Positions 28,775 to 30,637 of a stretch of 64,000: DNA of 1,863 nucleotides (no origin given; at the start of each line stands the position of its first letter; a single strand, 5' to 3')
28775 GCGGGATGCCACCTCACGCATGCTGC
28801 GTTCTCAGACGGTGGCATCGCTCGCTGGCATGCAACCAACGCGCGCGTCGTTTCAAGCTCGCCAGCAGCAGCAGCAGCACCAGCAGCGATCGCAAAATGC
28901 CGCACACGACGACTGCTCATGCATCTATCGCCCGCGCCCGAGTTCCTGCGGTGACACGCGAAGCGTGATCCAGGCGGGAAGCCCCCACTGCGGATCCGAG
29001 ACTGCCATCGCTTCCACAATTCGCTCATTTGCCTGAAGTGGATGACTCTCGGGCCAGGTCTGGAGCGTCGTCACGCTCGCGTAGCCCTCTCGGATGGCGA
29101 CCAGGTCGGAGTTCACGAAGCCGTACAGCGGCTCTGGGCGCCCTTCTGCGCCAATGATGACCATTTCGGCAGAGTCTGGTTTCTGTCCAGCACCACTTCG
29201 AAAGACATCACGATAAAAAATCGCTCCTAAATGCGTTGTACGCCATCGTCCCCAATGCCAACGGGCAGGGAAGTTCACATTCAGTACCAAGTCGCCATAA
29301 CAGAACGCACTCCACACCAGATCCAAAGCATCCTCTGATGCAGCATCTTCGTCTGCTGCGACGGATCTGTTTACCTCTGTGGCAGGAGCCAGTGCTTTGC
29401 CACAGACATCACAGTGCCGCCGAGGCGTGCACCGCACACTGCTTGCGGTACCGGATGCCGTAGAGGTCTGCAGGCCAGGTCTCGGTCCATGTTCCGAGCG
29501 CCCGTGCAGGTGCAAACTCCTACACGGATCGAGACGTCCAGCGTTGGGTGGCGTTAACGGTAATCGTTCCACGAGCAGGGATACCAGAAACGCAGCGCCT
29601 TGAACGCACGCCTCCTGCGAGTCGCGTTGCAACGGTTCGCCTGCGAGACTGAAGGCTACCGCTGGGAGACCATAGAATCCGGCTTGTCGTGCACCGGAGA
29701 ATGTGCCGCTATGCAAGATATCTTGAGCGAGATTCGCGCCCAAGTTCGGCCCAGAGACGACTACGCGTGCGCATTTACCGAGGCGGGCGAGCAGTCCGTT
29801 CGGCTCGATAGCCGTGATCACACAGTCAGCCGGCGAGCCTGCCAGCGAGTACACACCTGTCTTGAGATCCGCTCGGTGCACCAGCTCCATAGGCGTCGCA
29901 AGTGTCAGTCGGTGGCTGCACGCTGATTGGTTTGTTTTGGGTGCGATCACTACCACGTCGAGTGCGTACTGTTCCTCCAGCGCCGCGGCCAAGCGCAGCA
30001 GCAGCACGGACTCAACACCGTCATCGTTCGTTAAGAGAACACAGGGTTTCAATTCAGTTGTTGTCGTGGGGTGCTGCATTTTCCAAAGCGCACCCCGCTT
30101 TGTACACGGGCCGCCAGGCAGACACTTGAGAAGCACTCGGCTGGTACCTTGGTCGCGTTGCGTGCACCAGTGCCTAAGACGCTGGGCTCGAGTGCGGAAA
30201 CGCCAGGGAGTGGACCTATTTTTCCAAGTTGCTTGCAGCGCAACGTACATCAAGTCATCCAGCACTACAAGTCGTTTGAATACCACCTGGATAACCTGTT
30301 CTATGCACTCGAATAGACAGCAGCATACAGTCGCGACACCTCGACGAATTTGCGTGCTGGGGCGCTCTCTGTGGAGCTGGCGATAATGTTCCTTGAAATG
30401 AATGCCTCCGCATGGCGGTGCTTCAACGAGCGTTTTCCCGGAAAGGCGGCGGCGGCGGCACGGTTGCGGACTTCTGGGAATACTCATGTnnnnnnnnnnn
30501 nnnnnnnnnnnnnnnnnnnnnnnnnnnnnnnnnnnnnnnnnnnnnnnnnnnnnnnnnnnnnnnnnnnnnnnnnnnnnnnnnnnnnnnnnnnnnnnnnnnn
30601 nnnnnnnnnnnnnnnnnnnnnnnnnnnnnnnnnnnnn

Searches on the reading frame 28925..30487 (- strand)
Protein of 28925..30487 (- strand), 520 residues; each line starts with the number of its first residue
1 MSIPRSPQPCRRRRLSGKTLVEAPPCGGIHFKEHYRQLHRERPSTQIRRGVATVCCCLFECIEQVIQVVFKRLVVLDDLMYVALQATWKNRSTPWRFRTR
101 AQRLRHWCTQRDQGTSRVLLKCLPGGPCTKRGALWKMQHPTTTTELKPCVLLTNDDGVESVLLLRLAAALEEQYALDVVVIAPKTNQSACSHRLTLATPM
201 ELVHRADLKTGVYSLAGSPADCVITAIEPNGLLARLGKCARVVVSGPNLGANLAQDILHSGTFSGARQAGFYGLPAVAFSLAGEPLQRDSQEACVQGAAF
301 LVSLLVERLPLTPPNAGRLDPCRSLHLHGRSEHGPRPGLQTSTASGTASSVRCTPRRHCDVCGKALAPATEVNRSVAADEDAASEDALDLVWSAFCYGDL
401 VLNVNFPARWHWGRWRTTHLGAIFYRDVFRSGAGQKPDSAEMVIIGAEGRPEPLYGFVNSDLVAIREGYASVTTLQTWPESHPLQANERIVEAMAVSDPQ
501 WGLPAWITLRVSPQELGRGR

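Call 20: search_protein_families(library=pfam, proteins=[window:28925-30487:-], max_evalue=0.01)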
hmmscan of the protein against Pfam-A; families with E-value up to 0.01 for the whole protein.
window:28925-30487:- (520 aa): 1 family
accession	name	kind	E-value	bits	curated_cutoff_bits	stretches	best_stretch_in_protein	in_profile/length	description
PF01975.23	SurE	-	4.2e-38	131.5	22.1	1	150-293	1-139/189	Survival protein SurE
